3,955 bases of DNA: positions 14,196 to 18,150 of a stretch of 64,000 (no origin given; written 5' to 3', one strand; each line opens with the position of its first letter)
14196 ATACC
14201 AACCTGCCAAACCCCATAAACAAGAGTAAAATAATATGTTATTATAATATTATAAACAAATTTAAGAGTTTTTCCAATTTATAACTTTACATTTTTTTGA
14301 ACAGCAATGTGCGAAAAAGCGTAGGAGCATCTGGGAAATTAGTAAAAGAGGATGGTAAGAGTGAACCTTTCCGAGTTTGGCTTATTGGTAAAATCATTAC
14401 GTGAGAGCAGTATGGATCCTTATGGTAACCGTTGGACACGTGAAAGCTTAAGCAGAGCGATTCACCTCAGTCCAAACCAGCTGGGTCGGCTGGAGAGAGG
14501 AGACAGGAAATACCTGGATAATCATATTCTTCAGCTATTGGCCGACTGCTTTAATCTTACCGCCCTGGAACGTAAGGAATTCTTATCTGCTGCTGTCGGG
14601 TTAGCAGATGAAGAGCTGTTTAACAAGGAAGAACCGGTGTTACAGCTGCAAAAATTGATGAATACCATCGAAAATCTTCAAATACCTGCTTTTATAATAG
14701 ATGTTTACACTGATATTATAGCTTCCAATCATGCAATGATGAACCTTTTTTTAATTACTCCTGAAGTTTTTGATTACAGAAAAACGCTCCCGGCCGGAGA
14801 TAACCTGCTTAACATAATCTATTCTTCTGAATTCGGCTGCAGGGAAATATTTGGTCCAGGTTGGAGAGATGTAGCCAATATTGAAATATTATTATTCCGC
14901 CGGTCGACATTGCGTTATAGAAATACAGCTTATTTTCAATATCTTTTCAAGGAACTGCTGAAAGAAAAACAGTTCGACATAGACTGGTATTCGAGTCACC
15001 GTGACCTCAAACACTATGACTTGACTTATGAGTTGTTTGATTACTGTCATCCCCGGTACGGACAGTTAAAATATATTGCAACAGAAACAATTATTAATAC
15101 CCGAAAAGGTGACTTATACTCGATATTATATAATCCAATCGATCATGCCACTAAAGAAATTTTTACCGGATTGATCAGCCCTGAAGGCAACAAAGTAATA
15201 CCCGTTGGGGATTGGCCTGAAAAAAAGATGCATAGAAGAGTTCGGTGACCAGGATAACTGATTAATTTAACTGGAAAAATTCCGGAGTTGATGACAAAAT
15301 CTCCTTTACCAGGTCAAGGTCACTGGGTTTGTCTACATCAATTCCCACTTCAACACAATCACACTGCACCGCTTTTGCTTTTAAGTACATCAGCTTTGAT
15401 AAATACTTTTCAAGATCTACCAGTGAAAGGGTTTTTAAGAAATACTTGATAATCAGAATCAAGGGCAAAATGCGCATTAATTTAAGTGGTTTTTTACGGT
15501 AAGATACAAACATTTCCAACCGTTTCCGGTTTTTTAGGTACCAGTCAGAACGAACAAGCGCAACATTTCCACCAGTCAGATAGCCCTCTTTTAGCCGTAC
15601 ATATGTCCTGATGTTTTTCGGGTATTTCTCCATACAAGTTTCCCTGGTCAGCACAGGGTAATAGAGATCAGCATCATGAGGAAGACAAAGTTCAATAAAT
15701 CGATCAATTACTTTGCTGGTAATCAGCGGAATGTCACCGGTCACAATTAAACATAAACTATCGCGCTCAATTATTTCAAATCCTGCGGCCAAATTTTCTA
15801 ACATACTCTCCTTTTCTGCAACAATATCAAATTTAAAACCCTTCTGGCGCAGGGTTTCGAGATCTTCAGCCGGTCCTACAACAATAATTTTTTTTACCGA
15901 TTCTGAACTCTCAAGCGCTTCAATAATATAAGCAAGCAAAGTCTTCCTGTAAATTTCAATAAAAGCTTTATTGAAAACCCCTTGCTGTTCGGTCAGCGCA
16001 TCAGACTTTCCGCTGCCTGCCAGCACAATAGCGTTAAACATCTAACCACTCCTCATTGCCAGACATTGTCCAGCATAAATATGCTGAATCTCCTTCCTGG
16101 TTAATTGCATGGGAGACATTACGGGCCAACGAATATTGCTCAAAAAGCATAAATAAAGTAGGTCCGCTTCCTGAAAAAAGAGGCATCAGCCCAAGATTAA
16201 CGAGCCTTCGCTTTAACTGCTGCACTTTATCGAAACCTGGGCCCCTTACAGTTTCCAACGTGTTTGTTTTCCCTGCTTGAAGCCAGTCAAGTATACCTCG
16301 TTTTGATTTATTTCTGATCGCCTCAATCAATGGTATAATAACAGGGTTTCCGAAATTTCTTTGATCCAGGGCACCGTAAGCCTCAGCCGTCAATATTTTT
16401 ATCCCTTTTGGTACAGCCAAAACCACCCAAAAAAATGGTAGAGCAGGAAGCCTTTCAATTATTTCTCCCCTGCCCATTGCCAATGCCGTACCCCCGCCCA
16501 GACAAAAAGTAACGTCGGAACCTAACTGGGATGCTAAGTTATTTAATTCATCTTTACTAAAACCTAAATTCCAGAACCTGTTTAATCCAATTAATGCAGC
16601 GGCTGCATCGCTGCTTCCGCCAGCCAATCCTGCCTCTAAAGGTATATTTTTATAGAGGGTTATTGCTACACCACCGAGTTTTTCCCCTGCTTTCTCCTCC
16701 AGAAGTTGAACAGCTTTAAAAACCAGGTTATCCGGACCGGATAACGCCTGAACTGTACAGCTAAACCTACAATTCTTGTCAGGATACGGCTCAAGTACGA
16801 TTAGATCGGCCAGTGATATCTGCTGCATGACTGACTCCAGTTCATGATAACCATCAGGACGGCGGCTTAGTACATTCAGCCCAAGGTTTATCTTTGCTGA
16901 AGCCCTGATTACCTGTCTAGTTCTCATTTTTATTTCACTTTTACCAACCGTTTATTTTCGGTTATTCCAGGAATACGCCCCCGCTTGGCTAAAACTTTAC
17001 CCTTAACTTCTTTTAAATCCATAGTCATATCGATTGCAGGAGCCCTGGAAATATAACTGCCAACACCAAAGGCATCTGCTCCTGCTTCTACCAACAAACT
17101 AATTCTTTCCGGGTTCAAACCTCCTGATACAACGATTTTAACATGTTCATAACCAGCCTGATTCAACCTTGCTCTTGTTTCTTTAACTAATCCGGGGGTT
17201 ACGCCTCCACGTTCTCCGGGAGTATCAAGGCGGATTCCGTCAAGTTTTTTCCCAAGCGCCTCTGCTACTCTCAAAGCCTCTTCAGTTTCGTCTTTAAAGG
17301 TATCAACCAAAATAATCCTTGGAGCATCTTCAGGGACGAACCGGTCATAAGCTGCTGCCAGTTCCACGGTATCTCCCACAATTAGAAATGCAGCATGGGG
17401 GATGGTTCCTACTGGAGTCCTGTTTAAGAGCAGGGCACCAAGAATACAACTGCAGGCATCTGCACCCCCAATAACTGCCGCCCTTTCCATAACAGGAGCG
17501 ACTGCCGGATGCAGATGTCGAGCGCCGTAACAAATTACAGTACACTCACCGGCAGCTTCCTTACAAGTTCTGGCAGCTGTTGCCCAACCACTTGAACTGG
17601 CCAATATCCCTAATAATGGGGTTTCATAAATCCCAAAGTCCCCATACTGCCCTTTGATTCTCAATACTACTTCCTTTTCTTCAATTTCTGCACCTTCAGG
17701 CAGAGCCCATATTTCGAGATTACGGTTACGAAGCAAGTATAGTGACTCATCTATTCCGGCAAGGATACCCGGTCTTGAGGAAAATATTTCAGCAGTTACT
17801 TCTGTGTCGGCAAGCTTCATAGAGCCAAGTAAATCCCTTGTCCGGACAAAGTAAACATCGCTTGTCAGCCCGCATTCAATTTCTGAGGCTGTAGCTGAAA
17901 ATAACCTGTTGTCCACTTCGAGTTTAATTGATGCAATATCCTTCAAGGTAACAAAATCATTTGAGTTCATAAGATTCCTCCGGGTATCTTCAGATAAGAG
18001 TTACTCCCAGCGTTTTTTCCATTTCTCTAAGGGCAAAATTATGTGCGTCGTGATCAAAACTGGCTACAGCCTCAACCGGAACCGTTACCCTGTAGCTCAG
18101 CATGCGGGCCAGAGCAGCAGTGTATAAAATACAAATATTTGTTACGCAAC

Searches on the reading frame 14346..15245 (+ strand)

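Call 74: search_protein_families(library=pfam, proteins=[window:14346-15245:+], max_evalue=0.00001)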
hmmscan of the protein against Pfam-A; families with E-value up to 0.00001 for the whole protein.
window:14346-15245:+ (300 aa): 1 family
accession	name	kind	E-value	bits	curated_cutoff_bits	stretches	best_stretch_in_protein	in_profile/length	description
PF17765.7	MLTR_LBD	-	4.7e-10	40.2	26.3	1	106-271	7-163/168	MmyB-like transcription regulator ligand binding domain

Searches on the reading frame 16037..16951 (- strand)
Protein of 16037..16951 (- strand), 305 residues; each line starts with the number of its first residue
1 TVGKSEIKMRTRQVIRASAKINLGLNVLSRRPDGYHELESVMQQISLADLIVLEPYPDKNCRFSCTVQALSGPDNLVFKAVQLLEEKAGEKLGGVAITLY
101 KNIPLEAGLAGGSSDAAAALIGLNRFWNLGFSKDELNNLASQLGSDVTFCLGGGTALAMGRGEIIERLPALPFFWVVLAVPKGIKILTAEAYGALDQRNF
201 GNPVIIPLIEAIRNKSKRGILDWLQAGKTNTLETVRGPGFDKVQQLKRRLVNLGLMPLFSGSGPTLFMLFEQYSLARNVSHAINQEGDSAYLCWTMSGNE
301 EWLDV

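Call 74: search_protein_families(library=pfam, proteins=[window:16037-16951:-], max_evalue=0.00001)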
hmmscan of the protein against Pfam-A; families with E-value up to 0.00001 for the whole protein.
window:16037-16951:- (305 aa): 1 family
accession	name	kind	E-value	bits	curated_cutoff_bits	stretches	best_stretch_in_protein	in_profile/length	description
PF00288.32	GHMP_kinases_N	-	1.4e-18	67.3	22.3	1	75-154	1-87/87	GHMP kinases N terminal domain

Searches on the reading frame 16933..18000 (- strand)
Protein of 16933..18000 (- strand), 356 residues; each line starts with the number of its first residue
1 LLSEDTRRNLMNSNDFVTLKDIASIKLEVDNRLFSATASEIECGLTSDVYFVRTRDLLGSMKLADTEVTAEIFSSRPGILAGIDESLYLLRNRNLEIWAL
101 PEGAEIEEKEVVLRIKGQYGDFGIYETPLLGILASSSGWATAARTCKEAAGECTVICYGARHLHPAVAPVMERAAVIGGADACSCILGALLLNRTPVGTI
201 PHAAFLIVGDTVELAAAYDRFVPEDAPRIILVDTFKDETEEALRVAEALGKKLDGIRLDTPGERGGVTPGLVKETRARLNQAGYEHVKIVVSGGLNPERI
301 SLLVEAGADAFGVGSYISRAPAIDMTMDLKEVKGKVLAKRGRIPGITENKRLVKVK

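Call 74: search_protein_families(library=pfam, proteins=[window:16933-18000:-], max_evalue=0.00001)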
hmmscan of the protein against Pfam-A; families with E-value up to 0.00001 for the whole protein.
window:16933-18000:- (356 aa): 2 families
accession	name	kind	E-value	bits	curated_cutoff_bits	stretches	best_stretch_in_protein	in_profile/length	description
PF02749.22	QRPTase_N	-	4.7e-22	78.4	27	1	48-137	1-82/82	Quinolinate phosphoribosyl transferase, N-terminal domain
PF01729.25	QRPTase_C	-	1e-17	64.8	23.1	1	140-328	2-169/169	Quinolinate phosphoribosyl transferase, C-terminal domain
